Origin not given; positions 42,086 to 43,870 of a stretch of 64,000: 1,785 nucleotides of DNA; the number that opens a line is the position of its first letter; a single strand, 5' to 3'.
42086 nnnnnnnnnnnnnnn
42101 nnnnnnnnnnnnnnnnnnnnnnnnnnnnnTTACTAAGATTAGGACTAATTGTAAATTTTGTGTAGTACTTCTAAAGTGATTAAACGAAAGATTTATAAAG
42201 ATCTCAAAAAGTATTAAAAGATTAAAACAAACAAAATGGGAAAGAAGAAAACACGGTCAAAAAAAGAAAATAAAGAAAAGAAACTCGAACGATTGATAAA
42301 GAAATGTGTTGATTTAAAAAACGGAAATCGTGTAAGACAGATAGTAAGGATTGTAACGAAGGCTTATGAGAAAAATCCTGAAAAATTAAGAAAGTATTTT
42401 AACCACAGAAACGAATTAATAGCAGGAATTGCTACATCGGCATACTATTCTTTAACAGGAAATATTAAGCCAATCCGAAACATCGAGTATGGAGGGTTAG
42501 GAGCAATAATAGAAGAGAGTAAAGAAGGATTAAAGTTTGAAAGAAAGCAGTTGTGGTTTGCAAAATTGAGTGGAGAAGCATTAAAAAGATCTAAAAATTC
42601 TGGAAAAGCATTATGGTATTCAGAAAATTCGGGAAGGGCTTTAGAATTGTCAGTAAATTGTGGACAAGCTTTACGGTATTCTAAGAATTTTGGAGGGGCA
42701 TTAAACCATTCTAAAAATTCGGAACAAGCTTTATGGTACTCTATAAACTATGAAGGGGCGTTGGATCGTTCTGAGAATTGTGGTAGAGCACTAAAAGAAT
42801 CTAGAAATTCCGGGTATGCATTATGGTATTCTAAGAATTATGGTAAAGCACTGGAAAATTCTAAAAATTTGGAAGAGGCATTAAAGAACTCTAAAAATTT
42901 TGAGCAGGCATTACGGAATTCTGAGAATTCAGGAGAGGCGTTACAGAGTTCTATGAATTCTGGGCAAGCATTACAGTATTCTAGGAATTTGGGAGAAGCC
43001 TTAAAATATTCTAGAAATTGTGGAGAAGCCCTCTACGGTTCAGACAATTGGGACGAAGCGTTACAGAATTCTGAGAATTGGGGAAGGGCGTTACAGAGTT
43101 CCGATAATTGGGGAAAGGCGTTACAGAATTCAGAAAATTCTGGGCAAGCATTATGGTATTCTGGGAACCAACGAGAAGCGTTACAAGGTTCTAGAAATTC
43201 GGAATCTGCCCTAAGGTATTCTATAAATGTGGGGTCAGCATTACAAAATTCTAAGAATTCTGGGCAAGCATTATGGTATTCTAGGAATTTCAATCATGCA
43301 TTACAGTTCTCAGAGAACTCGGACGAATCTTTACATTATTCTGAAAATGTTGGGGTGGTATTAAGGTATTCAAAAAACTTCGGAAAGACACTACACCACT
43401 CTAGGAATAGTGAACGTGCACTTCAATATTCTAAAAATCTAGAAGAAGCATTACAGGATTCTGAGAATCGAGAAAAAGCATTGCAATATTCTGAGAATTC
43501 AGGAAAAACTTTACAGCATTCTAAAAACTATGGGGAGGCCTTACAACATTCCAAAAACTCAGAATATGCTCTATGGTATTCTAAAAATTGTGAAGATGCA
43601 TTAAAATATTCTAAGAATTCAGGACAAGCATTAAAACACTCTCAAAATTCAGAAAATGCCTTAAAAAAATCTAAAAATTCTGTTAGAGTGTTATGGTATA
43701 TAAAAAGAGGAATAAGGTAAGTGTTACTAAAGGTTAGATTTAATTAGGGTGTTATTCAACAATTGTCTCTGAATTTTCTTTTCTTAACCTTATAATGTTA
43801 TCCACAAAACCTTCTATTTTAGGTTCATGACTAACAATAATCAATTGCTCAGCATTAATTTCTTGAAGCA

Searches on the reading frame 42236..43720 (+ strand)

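Call 13: search_protein_families(library=pfam, proteins=[window:42236-43720:+], max_evalue=0.001)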
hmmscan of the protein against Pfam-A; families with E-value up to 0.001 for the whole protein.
window:42236-43720:+ (494 aa): 1 family
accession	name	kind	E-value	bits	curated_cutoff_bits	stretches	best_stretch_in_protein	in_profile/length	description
PF00588.24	SpoU_methylase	-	0.0002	21.9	29.7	0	366-433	9-75/142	SpoU rRNA Methylase family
